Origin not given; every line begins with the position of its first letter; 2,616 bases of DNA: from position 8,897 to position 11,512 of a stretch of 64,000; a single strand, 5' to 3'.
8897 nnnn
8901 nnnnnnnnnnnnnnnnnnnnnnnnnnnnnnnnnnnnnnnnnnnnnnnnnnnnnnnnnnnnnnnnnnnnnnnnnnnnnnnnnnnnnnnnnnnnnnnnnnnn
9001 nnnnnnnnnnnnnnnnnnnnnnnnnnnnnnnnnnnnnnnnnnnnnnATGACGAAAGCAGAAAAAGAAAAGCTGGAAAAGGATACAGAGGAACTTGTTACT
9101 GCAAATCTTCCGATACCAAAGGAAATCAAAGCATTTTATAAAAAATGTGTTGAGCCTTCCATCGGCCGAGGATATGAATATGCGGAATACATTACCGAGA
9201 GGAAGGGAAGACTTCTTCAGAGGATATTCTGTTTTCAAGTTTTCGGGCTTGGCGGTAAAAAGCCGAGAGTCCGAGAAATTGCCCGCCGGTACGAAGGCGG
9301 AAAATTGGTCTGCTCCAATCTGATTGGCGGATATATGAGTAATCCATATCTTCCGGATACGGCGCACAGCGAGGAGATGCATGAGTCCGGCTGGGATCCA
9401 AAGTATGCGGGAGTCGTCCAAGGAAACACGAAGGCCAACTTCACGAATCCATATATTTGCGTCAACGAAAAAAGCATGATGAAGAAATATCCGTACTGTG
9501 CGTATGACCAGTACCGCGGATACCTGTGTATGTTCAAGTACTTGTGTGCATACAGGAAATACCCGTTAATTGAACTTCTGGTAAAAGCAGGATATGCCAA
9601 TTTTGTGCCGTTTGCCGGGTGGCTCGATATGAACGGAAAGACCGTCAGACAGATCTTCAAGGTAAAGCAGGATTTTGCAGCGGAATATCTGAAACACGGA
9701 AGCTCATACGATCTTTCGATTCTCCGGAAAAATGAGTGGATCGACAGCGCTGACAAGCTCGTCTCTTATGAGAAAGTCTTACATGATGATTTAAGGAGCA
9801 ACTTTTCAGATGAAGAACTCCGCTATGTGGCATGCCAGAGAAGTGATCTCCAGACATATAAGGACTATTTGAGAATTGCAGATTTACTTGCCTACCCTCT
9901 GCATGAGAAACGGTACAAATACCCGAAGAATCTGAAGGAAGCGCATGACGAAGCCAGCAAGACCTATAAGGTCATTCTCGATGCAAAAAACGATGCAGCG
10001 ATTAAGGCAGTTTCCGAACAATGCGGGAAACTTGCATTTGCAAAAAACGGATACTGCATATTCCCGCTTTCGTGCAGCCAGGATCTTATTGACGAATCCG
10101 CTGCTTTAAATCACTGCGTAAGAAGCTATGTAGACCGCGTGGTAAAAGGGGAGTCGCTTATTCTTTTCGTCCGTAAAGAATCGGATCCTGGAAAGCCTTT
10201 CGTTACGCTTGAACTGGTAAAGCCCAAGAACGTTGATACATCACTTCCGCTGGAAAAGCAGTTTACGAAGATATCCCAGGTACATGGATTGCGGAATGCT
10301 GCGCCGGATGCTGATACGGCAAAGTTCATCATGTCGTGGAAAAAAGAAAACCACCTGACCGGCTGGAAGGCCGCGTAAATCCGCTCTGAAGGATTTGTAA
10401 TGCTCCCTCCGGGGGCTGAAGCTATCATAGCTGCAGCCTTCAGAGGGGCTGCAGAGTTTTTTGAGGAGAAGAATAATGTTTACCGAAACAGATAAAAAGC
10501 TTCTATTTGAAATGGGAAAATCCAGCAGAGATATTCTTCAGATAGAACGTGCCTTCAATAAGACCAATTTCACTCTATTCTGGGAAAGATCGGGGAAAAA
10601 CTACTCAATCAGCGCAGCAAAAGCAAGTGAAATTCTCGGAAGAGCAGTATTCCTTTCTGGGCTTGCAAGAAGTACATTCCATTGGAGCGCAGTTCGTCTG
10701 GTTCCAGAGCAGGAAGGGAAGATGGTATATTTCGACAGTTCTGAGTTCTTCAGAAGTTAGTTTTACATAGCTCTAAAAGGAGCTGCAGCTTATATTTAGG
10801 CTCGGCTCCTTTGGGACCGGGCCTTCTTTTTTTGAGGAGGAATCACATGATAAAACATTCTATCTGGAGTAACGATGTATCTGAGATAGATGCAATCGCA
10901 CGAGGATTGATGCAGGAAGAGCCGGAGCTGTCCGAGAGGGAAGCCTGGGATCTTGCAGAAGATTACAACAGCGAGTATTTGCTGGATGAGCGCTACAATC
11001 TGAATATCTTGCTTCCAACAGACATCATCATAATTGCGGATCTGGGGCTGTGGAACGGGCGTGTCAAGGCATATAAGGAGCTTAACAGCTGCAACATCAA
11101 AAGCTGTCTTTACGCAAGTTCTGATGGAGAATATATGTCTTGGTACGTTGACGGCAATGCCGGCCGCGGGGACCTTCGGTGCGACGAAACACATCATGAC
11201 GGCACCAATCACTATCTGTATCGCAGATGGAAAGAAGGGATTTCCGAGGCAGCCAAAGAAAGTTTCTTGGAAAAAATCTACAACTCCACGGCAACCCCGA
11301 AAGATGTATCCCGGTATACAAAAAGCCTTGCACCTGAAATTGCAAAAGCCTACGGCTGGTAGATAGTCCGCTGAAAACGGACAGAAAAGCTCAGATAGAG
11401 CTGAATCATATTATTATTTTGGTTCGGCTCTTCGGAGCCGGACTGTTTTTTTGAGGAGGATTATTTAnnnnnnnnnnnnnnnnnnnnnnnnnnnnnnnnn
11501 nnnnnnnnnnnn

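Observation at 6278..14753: Leading-region-like cassette array in which every junction is a canonical terminator fused to the next gene's Shine-Dalgarno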

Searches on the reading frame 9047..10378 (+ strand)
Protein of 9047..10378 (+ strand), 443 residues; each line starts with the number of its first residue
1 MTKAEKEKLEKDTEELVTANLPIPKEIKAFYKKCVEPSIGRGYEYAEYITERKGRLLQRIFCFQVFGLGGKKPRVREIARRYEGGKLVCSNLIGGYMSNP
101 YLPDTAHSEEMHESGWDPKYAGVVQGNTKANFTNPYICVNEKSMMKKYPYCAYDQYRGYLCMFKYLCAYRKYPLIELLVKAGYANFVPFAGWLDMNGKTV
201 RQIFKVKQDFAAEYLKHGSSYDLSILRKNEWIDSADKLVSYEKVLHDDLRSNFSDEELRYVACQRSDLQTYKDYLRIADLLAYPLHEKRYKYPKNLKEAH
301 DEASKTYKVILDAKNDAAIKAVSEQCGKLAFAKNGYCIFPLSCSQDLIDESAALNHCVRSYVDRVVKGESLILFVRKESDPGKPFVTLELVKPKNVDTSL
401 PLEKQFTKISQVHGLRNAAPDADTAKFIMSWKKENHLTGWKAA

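Call 8: search_protein_families(library=pfam, proteins=[window:9047-10378:+], max_evalue=0.01)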
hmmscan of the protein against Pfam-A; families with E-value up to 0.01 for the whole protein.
window:9047-10378:+ (443 aa): 1 family
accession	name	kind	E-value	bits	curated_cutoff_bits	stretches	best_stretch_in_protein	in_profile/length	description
PF14284.11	PcfJ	-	8.9e-28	97.4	25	1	270-417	1-135/147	PcfJ-like protein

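Call 14: find_related_loci(query=window:9047-10378:+, collection=genome_contigs, flank=10000)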
Query window:9047-10378:+ (443 aa) in genome_contigs; peptide patterns used: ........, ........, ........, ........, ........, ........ (x = any residue, [..] = any of these).
300 stretches matched a pattern; 13 encode a relative of the query (tblastn E <= 1e-3); 13 distinct loci.
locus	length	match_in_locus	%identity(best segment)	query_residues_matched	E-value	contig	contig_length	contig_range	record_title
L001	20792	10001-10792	30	158-433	8e-24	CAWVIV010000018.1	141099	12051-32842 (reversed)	MAG: uncultured Bacilli bacterium isolate metabat2_pooled_metaflye.372 MAG genome assembly, contig: contig_47906, whole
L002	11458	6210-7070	28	162-431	8e-24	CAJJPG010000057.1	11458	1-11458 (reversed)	MAG TPA_asm: uncultured Ruminococcaceae bacterium isolate ERR1600748-bin.49 genome assembly, contig: NODE_5545_length_11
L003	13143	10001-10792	30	158-433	2e-23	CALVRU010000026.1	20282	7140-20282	MAG: uncultured Bacilli bacterium isolate BRZ_CH__bin90 genome assembly, contig: BRZ_CH__NODE_3858_length_20282_cov_22.6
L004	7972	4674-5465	29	158-433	3e-23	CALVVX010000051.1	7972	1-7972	MAG: uncultured Bacilli bacterium isolate BRZ_SS__bin103 genome assembly, contig: BRZ_SS__NODE_11617_length_7972_cov_8.5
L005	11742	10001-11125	27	55-433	1e-22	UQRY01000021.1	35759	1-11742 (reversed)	uncultured Tenericutes bacterium isolate UMGS592 genome assembly, contig: NODE_715_length_35759_cov_11.991261, whole gen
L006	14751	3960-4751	28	158-433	1e-22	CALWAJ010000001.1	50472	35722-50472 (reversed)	MAG: uncultured Bacilli bacterium isolate BRZ_GV__bin40 genome assembly, contig: BRZ_GV__NODE_621_length_50472_cov_7.518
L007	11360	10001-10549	28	218-434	2e-19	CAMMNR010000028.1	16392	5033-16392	MAG: uncultured Clostridium sp. isolate ERR4968678_bin.68_MetaWRAP_v1.1_MAG genome assembly, contig: NODE_2321_length_16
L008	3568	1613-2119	29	260-433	6e-19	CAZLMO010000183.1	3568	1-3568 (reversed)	MAG TPA_asm: uncultured Oscillospiraceae bacterium isolate SRP294416_co1_87 genome assembly, contig: NODE_66914_length_3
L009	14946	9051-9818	28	175-434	9e-18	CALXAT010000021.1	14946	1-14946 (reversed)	MAG: uncultured Clostridia bacterium isolate BRZ_HF__bin22 genome assembly, contig: BRZ_HF__NODE_2843_length_14946_cov_4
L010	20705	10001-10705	28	197-434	2e-22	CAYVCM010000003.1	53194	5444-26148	MAG TPA_asm: uncultured Clostridium sp. isolate SRP141132_co4_8 genome assembly, contig: NODE_349_length_53194_cov_154.7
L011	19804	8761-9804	24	131-434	2e-15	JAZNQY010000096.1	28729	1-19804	MAG: Oscillospiraceae bacterium isolate T1900044822_TS20190288.MAGScoT_cleanbin_000008 SGB_2847_k141_1351522, whole geno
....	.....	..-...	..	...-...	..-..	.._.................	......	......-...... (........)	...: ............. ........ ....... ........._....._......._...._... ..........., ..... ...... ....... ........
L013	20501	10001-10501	30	268-434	1e-13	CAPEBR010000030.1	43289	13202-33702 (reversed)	MAG TPA_asm: uncultured Dorea sp. isolate MGBC130654 genome assembly, contig: MGBC130654.30, whole genome shotgun sequen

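Call 29: find_encoding_contigs(protein=window:9047-10378:+, flank=10000, max_places=10)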
Protein window:9047-10378:+ (443 aa): no gene with exactly this product is on record in the collection.

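Call 30: find_related_loci(query=window:9047-10378:+, collection=metagenome_contigs, flank=10000)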
Query window:9047-10378:+ (443 aa) in metagenome_contigs; peptide patterns used: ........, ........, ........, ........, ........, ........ (x = any residue, [..] = any of these).
330 stretches matched a pattern; 43 encode a relative of the query (tblastn E <= 1e-3); 43 distinct loci.
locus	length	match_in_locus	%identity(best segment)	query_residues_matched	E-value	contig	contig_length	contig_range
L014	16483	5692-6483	30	158-433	2e-23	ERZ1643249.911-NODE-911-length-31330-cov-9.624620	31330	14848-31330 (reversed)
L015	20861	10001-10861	27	162-431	3e-23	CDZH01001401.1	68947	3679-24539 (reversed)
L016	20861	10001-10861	27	162-431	3e-23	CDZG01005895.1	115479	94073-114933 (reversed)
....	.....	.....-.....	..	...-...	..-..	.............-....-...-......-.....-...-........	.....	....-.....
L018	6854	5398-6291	27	155-431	4e-23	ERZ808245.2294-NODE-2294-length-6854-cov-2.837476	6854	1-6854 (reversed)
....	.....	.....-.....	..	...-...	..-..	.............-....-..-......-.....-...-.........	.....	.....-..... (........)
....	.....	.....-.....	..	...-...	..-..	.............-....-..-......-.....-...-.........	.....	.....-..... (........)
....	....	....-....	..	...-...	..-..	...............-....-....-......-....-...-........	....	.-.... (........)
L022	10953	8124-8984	29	162-431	3e-22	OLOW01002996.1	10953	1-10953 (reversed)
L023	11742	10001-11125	27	55-433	4e-22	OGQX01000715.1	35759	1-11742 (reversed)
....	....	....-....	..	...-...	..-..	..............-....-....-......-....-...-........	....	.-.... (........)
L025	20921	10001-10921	25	132-431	3e-19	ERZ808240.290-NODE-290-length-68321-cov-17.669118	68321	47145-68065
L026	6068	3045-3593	28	218-434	1e-18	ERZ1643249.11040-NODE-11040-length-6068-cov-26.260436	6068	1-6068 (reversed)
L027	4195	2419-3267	27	164-394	4e-17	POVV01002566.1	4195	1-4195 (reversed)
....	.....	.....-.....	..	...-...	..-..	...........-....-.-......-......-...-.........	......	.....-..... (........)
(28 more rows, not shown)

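Call 33: find_homologous_proteins(query=window:9047-10378:+, max_evalue=1e-20)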
Query window:9047-10378:+ (443 aa): 13 proteins with E <= 1e-20 among 5191 candidates.
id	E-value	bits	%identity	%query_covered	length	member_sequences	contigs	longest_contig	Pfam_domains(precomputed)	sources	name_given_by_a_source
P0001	0.0e+0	1027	100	100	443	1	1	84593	PF14284.12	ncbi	-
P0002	1.1e-123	432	48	99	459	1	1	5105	PF14284.12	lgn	-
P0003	1.3e-122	428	45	99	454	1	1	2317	PF14284.12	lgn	-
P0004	1.8e-122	428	47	99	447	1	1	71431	PF14284.12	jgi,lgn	-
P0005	1.6e-121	424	48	100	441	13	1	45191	PF14284.12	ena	-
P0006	1.8e-95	339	41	98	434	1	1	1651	PF14284.12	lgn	-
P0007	1.9e-92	329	39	97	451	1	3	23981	PF14284.12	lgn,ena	-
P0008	1.3e-34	138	33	72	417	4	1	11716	PF14284.12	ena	-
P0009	2.3e-32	131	29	93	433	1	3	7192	PF14284.12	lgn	-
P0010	2.3e-30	124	30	96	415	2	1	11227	PF14284.12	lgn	-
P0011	4.4e-29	120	29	88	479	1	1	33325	PF14284.12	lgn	-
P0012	6.5e-27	113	29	88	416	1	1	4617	PF14284.12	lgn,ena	-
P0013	1.4e-21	95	31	67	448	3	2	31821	PF14284.12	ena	-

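Call 34: find_encoding_contigs(protein=P0004, flank=10000, max_places=3)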
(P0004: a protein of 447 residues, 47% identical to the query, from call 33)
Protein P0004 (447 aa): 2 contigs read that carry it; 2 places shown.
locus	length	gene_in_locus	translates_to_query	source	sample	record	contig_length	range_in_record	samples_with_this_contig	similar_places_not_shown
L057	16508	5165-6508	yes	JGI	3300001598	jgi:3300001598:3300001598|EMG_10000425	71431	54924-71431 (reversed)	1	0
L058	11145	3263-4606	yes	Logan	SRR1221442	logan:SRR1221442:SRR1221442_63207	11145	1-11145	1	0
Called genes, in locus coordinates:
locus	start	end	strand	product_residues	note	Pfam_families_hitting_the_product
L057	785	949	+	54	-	-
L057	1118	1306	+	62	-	-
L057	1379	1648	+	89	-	-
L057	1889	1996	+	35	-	-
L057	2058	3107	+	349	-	PF01757:Acyl_transf_3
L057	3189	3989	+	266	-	-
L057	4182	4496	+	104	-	-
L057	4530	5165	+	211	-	PF14058:PcfK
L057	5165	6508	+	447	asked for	PF14284:PcfJ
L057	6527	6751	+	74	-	-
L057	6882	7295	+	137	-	-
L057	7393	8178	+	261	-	PF13930:Endonuclea_NS_2 (weak)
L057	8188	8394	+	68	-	-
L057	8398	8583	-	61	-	-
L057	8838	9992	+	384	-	-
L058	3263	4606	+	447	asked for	PF14284:PcfJ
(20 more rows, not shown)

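Call 35: find_encoding_contigs(protein=P0005, flank=10000, max_places=3)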
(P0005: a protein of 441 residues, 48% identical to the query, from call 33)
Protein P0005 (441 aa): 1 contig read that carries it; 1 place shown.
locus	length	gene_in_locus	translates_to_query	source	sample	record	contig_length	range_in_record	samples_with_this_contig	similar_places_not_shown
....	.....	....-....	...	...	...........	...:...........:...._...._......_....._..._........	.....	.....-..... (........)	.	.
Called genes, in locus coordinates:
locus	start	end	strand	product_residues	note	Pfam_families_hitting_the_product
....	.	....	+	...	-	?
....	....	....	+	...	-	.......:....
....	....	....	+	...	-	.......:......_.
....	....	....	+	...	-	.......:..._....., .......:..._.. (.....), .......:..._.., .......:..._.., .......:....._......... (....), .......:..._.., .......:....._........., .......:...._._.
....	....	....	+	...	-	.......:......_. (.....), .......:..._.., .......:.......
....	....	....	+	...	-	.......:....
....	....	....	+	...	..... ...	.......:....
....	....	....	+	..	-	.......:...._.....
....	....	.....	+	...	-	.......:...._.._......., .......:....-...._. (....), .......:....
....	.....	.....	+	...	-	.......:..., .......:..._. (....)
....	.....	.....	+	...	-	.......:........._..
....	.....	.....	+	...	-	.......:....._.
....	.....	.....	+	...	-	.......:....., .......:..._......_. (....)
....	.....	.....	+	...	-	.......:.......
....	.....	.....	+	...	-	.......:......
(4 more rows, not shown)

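Call 36: find_encoding_contigs(protein=P0007, flank=10000, max_places=3)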
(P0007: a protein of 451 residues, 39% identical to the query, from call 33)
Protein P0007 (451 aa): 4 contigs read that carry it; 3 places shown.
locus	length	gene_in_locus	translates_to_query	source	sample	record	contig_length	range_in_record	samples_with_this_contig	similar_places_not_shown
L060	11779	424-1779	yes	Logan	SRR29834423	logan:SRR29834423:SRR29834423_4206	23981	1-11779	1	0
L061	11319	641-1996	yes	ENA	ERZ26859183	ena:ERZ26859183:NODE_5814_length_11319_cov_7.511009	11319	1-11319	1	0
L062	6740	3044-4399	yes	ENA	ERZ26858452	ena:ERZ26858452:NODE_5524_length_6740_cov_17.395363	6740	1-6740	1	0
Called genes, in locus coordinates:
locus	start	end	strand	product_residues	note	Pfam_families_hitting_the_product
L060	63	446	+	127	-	PF14058:PcfK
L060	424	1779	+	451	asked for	PF14284:PcfJ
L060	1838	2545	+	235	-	PF24692:DUF7659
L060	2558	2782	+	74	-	PF14192:DUF4314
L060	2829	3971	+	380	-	PF02661:Fic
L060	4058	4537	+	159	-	-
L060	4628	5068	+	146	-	-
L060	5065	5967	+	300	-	-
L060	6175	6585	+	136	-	-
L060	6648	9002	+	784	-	-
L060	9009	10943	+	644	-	PF01551:Peptidase_M23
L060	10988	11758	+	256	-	-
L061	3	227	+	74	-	?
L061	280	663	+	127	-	PF14058:PcfK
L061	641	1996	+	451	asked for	PF14284:PcfJ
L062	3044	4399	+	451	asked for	PF14284:PcfJ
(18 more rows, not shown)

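Call 40: list_cluster_members(proteins=[P0001])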
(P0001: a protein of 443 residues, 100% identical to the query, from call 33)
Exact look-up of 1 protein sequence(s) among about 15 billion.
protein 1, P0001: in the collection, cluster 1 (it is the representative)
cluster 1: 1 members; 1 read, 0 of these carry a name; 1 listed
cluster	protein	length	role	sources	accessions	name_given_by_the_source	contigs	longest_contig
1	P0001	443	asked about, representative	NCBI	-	-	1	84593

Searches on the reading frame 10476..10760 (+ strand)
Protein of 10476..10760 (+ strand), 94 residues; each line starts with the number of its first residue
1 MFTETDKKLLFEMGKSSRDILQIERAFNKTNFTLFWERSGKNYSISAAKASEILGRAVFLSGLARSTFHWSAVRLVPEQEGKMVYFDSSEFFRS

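Call 8: search_protein_families(library=pfam, proteins=[window:10476-10760:+], max_evalue=0.01)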
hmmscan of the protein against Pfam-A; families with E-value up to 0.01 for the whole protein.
window:10476-10760:+ (94 aa): 0 families

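Call 59: search_protein_families(library=phrogs, proteins=[window:10476-10760:+], max_evalue=0.001)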
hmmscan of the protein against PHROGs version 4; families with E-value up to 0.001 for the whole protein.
window:10476-10760:+ (94 aa): 0 families

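Call 87: search_protein_families(library=ncbifam, proteins=[window:10476-10760:+], max_evalue=0.01)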
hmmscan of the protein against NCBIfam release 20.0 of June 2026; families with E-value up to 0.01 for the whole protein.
window:10476-10760:+ (94 aa): 0 families

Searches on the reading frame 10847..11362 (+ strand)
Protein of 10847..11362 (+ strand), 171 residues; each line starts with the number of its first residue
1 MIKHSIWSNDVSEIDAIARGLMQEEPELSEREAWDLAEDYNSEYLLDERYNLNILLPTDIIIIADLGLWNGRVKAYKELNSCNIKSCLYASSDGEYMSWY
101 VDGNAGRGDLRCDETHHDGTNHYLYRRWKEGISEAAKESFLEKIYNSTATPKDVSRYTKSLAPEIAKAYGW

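Call 8: search_protein_families(library=pfam, proteins=[window:10847-11362:+], max_evalue=0.01)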
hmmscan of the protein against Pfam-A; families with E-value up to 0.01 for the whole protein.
window:10847-11362:+ (171 aa): 0 families

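Call 59: search_protein_families(library=phrogs, proteins=[window:10847-11362:+], max_evalue=0.001)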
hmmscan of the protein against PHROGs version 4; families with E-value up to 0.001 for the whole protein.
window:10847-11362:+ (171 aa): 0 families

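Call 61: find_homologous_proteins(query=window:10847-11362:+, max_evalue=0.00001)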
Query window:10847-11362:+ (171 aa): 1156 proteins with E <= 0.00001 among 1210 candidates; the best 120 are listed.
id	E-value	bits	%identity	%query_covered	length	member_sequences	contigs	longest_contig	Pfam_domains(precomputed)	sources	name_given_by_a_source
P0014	6.9e-112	389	100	100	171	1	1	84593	-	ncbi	-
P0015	1.4e-48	183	49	100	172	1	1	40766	-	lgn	-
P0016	7.7e-48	181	54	100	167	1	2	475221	-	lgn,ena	-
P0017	7.9e-48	181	51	100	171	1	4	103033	-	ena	-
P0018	9.4e-48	180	54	98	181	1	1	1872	-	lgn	-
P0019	3.6e-47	178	53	99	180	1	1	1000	-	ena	-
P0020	5.8e-47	178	52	97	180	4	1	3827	-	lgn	-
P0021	6.1e-47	178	53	99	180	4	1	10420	-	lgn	-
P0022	8.1e-47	177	53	99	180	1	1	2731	-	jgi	-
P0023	8.6e-47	177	51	99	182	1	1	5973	-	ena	-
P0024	8.9e-47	177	54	97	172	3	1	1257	-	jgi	-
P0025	9.2e-47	177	49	100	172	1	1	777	-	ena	-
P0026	1.1e-46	177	53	99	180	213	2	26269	-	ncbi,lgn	-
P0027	1.2e-46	177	56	99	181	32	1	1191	-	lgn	-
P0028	1.2e-46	177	55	98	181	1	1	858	-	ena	-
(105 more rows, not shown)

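Call 62: find_encoding_contigs(protein=P0015, flank=10000, max_places=2)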
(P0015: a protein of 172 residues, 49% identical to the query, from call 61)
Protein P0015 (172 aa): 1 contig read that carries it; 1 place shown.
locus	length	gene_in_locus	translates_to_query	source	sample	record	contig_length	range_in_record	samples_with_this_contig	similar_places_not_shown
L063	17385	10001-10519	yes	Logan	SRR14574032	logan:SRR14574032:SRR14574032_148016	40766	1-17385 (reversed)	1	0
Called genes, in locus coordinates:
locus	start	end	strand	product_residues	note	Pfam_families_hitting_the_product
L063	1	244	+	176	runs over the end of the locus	-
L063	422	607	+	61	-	-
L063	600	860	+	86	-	-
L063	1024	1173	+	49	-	-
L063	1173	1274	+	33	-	-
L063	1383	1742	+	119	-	-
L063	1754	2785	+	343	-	-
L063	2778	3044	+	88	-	-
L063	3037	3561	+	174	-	PF02183:HALZ (faint)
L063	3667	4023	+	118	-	-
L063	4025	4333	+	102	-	-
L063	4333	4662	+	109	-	-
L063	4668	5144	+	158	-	-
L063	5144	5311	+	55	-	-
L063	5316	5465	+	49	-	-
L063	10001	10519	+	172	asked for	-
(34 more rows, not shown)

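Call 63: find_encoding_contigs(protein=P0017, flank=10000, max_places=4)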
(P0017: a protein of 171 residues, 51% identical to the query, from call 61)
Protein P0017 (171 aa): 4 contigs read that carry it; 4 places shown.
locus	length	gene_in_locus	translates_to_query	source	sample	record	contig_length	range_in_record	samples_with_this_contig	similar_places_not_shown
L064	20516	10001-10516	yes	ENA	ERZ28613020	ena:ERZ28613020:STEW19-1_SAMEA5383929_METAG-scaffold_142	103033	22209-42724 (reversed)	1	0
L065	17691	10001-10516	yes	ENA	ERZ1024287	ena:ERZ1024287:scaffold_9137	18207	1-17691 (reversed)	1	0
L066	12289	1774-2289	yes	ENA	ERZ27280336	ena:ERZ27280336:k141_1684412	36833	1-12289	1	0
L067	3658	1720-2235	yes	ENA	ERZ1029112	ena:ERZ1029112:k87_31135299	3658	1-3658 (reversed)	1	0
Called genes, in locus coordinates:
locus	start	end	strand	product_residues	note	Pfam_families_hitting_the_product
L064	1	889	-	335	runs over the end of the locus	PF00535:Glycos_transf_2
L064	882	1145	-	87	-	-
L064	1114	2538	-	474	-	PF22548:AEP-TOTE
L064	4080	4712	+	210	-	-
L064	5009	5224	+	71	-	-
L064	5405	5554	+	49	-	-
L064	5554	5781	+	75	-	-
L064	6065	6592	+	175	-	-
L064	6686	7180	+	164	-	PF15619:Lebercilin (faint)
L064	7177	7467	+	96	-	-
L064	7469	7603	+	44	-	-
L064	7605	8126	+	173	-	-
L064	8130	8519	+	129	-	-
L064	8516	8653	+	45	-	-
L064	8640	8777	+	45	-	-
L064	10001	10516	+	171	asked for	-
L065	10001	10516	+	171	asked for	-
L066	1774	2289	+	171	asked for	-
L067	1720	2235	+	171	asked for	-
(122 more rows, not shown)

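Call 64: find_encoding_contigs(protein=P0016, flank=10000, max_places=2)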
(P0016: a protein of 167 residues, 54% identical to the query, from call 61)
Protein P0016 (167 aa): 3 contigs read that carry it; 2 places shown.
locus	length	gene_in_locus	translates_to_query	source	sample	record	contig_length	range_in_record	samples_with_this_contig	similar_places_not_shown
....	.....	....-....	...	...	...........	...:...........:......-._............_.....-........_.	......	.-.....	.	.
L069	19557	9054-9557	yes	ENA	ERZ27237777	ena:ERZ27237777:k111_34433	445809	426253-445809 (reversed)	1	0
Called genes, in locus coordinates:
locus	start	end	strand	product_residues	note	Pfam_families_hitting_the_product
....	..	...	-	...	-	-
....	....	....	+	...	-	-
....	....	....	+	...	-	-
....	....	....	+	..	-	-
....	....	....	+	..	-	-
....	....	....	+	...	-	-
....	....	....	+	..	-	-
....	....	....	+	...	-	-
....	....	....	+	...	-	-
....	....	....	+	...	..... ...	-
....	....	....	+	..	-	-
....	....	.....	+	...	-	-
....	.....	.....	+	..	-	-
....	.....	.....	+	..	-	-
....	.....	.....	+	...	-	-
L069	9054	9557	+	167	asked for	-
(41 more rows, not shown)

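Call 87: search_protein_families(library=ncbifam, proteins=[window:10847-11362:+], max_evalue=0.01)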
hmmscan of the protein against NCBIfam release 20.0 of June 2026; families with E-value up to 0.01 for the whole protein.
window:10847-11362:+ (171 aa): 0 families
